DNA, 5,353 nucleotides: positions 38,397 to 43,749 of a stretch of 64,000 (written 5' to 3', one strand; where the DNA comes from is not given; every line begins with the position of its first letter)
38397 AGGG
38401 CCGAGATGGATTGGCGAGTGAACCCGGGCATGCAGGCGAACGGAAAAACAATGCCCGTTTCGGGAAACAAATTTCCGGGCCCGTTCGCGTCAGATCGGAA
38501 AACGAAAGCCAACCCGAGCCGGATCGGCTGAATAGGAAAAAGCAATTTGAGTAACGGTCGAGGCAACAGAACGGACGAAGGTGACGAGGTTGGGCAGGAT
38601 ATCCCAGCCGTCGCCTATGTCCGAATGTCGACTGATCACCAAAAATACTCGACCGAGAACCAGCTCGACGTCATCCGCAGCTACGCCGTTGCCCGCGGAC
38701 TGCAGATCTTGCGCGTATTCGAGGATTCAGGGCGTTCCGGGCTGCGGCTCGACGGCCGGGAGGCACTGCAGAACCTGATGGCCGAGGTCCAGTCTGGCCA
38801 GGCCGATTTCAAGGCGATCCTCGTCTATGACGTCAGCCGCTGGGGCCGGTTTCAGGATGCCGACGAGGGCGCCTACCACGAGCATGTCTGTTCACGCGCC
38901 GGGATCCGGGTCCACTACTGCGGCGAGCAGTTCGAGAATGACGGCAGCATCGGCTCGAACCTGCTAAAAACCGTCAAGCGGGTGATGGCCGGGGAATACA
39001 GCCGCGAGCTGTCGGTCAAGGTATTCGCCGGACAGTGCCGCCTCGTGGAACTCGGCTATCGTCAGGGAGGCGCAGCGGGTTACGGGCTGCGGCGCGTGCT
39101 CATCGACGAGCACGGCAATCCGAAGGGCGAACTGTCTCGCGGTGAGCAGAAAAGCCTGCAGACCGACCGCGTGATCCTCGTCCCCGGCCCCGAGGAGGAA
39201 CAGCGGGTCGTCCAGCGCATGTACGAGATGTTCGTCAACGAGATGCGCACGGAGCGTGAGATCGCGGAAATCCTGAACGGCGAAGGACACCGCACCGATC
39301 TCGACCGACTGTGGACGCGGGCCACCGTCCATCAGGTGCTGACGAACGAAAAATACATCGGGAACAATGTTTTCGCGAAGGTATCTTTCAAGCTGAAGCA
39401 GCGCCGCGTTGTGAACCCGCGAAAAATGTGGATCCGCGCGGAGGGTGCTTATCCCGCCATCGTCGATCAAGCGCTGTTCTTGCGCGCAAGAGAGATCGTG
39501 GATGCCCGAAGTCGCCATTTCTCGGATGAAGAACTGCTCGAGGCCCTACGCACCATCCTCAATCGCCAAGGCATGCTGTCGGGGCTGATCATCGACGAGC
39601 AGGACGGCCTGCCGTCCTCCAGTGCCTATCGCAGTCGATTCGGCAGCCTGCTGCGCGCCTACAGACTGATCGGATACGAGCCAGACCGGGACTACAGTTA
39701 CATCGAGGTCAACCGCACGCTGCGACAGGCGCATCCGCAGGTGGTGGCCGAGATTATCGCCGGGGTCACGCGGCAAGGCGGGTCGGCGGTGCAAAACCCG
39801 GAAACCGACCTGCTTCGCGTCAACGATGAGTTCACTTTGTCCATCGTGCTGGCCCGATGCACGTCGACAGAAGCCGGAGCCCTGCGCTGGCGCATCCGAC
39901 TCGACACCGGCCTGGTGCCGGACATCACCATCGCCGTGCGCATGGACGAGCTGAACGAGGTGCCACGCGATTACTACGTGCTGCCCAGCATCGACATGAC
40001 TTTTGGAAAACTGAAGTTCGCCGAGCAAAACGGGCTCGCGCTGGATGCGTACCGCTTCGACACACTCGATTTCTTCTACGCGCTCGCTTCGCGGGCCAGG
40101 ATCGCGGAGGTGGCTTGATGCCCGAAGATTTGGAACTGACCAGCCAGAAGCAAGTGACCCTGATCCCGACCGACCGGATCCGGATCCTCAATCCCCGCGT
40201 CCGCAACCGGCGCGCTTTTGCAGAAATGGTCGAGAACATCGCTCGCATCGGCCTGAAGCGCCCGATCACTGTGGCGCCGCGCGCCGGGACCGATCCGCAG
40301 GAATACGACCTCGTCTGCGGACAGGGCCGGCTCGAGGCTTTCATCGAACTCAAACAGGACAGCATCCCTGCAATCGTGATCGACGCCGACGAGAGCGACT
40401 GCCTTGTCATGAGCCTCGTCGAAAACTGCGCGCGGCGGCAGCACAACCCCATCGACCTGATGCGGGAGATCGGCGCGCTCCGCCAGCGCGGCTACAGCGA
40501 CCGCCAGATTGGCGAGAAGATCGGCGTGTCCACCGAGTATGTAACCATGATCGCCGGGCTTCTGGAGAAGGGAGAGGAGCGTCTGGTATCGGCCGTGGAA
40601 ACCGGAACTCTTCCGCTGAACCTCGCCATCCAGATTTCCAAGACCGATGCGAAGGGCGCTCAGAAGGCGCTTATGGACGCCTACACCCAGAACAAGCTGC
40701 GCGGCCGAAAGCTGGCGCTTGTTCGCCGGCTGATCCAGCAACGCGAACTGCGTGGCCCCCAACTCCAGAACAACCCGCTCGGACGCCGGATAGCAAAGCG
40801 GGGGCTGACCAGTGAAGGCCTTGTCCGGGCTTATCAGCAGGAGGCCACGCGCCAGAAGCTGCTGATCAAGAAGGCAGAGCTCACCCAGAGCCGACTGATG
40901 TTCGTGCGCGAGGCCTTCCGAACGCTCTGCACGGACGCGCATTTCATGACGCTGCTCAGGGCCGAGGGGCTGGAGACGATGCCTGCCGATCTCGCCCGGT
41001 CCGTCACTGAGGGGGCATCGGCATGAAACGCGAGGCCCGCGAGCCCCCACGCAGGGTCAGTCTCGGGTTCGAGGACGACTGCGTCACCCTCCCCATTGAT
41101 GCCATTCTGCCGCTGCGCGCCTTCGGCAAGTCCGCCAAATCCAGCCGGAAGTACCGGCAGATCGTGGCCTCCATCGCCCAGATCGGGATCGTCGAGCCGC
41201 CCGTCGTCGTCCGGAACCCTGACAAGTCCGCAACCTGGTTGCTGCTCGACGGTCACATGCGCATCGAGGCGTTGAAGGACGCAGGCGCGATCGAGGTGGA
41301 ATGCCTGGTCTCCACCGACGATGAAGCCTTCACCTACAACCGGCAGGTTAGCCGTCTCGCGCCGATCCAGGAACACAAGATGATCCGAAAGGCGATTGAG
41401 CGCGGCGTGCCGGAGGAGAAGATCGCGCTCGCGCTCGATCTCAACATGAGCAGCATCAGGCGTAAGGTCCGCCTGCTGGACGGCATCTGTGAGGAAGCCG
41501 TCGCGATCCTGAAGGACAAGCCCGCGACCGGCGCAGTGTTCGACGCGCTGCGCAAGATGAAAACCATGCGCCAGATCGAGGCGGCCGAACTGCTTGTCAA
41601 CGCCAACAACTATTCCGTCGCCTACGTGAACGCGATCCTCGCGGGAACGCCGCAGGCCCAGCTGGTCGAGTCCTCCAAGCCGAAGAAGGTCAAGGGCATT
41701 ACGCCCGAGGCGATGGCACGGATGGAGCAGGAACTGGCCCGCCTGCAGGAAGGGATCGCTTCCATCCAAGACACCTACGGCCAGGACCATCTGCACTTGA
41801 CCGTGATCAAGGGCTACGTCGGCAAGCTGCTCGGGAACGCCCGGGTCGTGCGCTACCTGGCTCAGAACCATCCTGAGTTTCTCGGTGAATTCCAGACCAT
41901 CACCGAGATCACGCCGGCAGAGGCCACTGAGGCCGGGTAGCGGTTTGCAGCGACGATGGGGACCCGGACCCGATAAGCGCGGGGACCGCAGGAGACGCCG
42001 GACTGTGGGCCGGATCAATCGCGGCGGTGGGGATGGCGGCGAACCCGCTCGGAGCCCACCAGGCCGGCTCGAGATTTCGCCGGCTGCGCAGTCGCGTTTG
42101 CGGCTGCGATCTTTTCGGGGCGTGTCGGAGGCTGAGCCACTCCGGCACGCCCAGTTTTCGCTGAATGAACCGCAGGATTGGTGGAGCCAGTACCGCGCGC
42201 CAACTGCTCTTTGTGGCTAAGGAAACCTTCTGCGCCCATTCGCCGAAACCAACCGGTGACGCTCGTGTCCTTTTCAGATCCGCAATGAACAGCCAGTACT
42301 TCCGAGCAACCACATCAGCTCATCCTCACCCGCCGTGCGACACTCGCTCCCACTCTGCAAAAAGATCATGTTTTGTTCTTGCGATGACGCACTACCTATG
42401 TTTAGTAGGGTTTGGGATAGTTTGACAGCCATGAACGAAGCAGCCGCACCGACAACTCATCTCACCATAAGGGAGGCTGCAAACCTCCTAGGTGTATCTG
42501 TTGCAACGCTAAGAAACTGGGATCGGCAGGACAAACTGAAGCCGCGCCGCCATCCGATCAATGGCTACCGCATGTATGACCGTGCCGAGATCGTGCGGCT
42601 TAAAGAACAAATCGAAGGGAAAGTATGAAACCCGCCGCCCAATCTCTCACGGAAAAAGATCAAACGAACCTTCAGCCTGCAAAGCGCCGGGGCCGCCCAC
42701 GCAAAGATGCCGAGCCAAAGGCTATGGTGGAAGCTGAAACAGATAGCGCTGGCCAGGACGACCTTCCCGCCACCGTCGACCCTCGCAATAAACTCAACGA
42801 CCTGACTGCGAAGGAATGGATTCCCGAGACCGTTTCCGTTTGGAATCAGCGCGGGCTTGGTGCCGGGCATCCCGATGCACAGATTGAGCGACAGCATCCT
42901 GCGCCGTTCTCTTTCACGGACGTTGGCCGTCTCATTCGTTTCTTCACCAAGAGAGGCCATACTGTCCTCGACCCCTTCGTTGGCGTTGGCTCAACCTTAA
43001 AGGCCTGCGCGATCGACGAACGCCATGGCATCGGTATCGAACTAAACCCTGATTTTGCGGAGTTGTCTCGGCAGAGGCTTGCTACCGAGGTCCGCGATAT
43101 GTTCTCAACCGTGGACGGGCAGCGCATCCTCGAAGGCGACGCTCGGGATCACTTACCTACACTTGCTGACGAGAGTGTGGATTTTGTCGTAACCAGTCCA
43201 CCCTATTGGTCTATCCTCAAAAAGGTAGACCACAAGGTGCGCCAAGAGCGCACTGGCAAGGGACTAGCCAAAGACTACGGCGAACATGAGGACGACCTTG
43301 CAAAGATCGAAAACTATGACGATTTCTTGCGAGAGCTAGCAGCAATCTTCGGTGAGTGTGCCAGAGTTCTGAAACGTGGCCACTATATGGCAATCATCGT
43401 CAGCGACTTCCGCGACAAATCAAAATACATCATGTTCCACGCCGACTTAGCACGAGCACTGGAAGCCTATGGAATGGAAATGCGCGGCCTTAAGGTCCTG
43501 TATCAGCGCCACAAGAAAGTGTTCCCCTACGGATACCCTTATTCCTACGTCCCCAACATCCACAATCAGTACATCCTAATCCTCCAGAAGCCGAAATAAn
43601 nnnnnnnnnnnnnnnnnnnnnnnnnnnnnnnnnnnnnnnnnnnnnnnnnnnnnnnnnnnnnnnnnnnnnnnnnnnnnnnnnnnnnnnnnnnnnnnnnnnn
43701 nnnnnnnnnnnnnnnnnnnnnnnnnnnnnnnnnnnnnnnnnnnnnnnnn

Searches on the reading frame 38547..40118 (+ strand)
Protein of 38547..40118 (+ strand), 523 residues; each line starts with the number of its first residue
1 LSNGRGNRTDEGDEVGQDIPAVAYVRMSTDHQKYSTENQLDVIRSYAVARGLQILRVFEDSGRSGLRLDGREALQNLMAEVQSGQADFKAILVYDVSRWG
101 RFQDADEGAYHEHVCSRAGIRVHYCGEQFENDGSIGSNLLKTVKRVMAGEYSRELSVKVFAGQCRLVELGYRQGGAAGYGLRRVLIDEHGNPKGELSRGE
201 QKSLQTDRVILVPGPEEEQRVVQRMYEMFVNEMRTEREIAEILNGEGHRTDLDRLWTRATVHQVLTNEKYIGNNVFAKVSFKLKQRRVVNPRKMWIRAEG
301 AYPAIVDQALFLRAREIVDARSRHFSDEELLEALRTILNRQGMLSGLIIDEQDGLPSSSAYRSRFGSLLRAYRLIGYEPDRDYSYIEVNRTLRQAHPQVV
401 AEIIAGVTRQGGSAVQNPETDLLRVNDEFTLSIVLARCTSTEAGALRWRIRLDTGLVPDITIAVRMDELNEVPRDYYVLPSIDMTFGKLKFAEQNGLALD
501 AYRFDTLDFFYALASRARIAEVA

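Call 49: search_protein_families(library=pfam, proteins=[window:38547-40118:+], max_evalue=0.001)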
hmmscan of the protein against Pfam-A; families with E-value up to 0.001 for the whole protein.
window:38547-40118:+ (523 aa): 2 families
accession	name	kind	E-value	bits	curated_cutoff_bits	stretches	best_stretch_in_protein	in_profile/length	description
PF07508.19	Recombinase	-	1.5e-21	77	21.1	1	216-320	1-101/102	Recombinase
PF00239.26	Resolvase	-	6.5e-21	75.4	23.3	1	21-157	1-130/145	Resolvase, N terminal domain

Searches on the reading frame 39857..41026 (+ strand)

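Call 49: search_protein_families(library=pfam, proteins=[window:39857-41026:+], max_evalue=0.001)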
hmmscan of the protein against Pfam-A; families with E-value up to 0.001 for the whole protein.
window:39857-41026:+ (389 aa): 2 families
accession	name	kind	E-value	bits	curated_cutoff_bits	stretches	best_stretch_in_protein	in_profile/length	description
PF07506.17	RepB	-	2.2e-30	106.6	30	1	192-360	1-177/185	RepB plasmid partitioning protein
PF02195.25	ParB_N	-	2e-08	34.6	26.3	1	116-191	22-94/95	ParB N-terminal domain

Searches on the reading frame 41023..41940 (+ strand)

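Call 49: search_protein_families(library=pfam, proteins=[window:41023-41940:+], max_evalue=0.001)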
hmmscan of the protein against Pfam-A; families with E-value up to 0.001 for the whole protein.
window:41023-41940:+ (305 aa): 1 family
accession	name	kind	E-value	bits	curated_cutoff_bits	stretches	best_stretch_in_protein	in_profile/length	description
PF07506.17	RepB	-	2.7e-56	191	30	1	109-290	2-185/185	RepB plasmid partitioning protein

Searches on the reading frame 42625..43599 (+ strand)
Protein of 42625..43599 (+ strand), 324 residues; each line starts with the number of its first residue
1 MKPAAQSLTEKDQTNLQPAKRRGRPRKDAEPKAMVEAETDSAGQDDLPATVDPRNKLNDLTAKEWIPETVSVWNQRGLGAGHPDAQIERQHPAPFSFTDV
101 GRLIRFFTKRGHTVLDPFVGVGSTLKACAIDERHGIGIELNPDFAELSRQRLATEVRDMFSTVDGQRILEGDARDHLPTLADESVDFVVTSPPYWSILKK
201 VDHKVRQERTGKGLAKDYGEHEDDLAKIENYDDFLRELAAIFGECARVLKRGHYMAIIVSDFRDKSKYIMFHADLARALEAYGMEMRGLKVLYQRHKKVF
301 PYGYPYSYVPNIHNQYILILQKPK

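Call 49: search_protein_families(library=pfam, proteins=[window:42625-43599:+], max_evalue=0.001)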
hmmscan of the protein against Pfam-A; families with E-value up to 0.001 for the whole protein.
window:42625-43599:+ (324 aa): 2 families
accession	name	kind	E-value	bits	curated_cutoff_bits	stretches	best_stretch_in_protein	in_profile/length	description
PF01555.25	N6_N4_Mtase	-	1.1e-24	88.1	26.7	2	62-148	133-219/221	DNA methylase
PF08241.18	Methyltransf_11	-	1.1e-05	26.3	21.2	0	119-190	5-66/95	Methyltransferase domain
